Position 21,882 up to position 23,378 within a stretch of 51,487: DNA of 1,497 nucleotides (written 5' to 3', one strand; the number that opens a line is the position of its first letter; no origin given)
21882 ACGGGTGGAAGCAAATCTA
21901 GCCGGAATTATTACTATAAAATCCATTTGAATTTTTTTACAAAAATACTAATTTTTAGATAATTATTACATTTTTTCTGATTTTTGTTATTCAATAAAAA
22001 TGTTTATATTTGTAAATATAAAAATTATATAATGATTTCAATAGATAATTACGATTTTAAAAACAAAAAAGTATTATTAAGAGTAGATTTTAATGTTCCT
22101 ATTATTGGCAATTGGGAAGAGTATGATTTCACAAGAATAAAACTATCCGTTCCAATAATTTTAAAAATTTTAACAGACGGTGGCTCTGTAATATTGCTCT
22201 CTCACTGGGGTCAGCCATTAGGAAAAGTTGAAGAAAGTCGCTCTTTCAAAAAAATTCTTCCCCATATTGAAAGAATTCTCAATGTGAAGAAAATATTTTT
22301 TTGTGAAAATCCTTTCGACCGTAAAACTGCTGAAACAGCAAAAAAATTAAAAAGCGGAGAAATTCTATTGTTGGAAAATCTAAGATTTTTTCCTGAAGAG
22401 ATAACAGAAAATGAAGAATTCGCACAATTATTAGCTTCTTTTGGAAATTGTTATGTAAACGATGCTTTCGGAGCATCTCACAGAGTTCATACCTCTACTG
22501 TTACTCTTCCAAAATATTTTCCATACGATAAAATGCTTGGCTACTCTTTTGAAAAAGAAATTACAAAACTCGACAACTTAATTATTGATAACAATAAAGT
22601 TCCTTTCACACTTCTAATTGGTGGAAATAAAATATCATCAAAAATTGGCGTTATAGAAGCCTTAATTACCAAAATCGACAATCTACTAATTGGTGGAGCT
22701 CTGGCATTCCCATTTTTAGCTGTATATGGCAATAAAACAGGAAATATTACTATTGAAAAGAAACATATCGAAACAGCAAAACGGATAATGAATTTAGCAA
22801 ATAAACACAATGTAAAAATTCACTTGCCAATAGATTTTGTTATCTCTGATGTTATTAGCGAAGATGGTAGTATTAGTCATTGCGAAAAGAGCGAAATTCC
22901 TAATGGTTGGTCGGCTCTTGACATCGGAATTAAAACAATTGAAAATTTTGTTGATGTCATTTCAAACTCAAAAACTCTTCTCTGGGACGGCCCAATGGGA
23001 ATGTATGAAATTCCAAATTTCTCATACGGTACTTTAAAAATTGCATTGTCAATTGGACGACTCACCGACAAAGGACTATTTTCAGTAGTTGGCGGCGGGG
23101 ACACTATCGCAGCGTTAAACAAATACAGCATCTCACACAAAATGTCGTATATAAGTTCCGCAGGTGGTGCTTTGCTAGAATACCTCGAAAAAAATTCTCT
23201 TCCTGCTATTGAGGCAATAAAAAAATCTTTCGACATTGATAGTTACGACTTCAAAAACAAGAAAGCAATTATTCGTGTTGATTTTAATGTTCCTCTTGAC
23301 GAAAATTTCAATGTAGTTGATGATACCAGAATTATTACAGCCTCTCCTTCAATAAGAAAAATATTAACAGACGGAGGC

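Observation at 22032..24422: Head-to-tail PGK-PGK fusion with a degenerate 3-phosphoglycerate site in the N-terminal copy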

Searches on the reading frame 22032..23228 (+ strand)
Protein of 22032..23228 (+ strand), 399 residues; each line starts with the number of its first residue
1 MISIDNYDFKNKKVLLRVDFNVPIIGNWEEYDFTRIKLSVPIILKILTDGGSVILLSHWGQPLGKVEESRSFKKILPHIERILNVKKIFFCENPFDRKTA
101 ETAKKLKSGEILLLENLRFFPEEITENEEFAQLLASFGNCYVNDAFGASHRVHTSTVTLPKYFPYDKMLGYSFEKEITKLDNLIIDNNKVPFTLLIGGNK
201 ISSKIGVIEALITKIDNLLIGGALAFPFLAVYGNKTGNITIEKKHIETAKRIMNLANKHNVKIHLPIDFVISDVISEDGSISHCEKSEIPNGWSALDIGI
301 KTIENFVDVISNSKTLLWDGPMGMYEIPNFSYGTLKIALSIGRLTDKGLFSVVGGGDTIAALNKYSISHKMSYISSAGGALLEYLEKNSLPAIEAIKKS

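Call 4: search_protein_families(library=pfam, proteins=[window:22032-23228:+])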
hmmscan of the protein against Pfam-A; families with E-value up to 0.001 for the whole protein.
window:22032-23228:+ (399 aa): 1 family
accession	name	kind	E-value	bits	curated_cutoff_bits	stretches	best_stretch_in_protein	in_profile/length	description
PF00162.24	PGK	-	1.2e-118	396.9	27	1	4-386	1-377/379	Phosphoglycerate kinase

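Call 12: search_protein_representatives(protein=window:22032-23228:+)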
Query: 399 residues. Proteins with E-value up to 0.001 (for the whole library): 19510; up to 1e-10: 10068; up to 1e-30: 3583. The best 150 are listed.
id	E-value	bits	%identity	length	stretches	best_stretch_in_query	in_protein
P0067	4.6e-280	944.2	54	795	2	3-398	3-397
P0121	4.8e-230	779.6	63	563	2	1-398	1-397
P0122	8.4e-154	528.6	46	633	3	125-397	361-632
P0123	3.8e-142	490.2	36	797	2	6-396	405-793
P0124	8.1e-134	462.8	44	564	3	127-398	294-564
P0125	4.3e-101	355.1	42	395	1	3-397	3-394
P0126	9.1e-96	337.5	46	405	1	4-397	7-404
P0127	4.2e-95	335.3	41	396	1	4-396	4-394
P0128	2.2e-94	333.0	40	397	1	4-396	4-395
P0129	2.5e-94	332.8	32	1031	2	4-396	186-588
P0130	3.1e-94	332.5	46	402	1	9-396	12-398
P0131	1.8e-91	323.4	39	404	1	3-396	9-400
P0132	4.6e-91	322.0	39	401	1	2-397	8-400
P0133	1.8e-88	313.5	27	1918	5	3-396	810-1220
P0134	3.3e-87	309.3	41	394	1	2-396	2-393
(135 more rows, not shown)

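Call 22: search_solved_structures(query=window:22032-23228:+, show_alignments=2, max_evalue=1e-40)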
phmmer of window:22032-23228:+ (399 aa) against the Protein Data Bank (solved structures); distinct sequences matched with E-value up to 1e-40: 46.
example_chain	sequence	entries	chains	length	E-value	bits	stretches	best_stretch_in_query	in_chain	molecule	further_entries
1vpe_A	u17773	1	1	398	3.3e-91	309.3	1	3-396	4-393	PHOSPHOGLYCERATE KINASE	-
7zy7_A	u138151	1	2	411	3e-88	299.6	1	6-397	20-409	Phosphoglycerate kinase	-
1php_A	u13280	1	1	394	3.9e-87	295.9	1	4-397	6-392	3-PHOSPHOGLYCERATE KINASE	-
3uwd_A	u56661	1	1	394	2.1e-83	283.6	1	3-395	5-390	Phosphoglycerate kinase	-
3q3v_A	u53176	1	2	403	5.2e-81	275.7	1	2-397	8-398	Phosphoglycerate kinase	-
1v6s_A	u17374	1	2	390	6.2e-80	272.2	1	6-396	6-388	Phosphoglycerate kinase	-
2ie8_A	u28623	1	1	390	7.5e-80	271.9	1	6-396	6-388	phosphoglycerate kinase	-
13pk_A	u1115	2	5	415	1e-75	258.3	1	3-395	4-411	3-PHOSPHOGLYCERATE KINASE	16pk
9io5_O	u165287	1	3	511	1.3e-74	254.7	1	4-397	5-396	Phosphoglycerate kinase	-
4ehj_A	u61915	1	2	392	7.5e-70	239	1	3-398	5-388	Phosphoglycerate kinase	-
4fey_A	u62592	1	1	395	7.7e-70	238.9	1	3-398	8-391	Phosphoglycerate kinase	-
3oz7_A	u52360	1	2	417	2.7e-67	230.6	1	5-396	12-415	Phosphoglycerate kinase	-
3oza_A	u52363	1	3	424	2.9e-67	230.5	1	5-396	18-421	Phosphoglycerate kinase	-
1ltk_A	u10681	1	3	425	2.9e-67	230.5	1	5-396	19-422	PHOSPHOGLYCERATE KINASE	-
4dg5_A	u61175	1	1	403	8.8e-67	228.9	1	5-397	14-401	Phosphoglycerate kinase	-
1qpg_A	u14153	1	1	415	4e-65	223.4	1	2-395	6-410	3-PHOSPHOGLYCERATE KINASE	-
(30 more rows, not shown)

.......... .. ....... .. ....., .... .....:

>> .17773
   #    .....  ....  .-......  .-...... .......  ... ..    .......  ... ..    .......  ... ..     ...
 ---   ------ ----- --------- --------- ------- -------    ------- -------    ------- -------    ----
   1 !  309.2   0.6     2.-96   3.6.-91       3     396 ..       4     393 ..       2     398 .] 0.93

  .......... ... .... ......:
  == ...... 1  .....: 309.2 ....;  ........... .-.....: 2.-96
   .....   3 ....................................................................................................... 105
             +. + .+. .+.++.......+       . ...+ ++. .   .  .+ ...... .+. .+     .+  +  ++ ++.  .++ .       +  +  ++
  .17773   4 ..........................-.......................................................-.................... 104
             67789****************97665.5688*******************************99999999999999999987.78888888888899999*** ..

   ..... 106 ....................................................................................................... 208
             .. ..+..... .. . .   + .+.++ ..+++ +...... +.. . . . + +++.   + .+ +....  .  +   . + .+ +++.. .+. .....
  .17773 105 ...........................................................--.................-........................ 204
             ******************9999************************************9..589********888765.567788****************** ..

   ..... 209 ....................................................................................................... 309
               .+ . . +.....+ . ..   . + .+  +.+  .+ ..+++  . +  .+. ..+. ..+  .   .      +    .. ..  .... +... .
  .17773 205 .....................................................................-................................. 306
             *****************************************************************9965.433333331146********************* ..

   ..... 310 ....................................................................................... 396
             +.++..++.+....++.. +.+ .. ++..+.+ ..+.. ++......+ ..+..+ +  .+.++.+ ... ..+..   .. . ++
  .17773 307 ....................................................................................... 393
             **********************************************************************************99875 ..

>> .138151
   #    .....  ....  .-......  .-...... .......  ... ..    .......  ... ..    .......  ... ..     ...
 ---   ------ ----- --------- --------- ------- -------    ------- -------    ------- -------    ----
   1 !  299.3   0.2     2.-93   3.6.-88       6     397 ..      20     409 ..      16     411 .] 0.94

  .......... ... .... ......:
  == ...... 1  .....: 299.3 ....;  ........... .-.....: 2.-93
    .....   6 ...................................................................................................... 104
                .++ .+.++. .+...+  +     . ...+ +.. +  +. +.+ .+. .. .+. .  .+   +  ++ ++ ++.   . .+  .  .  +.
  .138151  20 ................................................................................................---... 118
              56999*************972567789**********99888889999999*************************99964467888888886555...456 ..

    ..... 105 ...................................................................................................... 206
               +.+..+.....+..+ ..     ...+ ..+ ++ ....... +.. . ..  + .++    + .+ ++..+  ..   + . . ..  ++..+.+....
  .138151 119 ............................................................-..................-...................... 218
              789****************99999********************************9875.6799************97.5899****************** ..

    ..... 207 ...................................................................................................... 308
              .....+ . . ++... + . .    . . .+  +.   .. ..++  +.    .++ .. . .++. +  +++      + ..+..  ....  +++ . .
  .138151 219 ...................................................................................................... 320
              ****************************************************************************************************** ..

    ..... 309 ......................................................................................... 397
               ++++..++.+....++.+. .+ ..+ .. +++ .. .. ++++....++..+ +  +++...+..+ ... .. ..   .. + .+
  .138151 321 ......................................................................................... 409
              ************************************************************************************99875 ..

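Call 30: list_cluster_members(proteins=[P0123, P0129, P0133, P0125, P0126, P0127, P0128, P0132, P0130, P0002])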
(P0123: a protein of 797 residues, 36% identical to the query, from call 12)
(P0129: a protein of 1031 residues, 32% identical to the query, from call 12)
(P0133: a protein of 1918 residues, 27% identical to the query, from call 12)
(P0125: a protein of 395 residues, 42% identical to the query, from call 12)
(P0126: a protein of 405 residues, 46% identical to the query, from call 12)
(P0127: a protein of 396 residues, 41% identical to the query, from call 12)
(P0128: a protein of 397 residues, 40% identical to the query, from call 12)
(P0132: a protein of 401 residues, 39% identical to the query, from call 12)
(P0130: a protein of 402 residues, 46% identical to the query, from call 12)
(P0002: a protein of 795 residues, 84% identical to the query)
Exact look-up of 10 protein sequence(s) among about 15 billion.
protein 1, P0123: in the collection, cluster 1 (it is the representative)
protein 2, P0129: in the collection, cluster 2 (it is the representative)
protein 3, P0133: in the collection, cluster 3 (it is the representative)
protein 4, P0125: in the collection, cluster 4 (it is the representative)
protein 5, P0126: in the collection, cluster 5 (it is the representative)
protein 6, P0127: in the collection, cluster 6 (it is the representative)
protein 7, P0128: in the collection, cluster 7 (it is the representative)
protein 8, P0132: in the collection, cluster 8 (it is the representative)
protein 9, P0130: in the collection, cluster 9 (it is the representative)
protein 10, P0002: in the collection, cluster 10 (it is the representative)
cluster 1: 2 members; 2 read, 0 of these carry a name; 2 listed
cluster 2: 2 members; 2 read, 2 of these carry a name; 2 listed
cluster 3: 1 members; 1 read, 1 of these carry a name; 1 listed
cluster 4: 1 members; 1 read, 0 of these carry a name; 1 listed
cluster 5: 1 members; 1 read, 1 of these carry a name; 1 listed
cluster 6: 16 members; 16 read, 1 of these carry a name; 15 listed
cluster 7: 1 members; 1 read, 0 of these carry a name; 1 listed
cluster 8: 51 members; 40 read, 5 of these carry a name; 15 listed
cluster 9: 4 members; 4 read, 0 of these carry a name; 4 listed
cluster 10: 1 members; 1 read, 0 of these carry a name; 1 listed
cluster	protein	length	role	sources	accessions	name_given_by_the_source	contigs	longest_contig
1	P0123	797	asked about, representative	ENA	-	-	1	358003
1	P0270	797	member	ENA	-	-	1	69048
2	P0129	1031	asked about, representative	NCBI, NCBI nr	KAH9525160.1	phosphoglycerate kinase [Bulinus truncatus]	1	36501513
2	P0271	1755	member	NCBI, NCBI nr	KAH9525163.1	hypothetical protein Btru_000515 [Bulinus truncatus]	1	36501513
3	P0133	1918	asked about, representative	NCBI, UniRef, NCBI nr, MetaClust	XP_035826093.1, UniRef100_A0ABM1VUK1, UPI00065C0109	uncharacterized protein LOC101862654 [Aplysia californica] | Phosphoglycerate kinase n=1 Tax=Aplysia californica TaxID=6500 RepID=A0ABM1VUK1_APLCA | status=active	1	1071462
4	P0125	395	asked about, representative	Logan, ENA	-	-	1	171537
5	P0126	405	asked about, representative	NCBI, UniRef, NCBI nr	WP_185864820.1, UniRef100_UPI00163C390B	phosphoglycerate kinase [Blattabacterium cuenoti] | phosphoglycerate kinase n=1 Tax=Blattabacterium cuenoti TaxID=1653831 RepID=UPI00163C390B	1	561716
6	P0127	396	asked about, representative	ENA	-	-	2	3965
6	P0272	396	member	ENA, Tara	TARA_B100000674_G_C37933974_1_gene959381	strand:+ start:1069 stop:2259 length:1191 start_codon:yes stop_codon:yes ...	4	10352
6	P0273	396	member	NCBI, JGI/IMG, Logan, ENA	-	-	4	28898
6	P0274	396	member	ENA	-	-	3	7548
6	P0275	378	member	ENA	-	-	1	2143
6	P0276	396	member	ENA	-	-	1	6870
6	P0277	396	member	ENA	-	-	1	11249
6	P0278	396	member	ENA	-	-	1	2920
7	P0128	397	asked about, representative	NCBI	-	-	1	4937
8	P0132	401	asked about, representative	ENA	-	-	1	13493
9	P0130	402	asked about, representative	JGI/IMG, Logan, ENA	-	-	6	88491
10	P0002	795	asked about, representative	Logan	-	-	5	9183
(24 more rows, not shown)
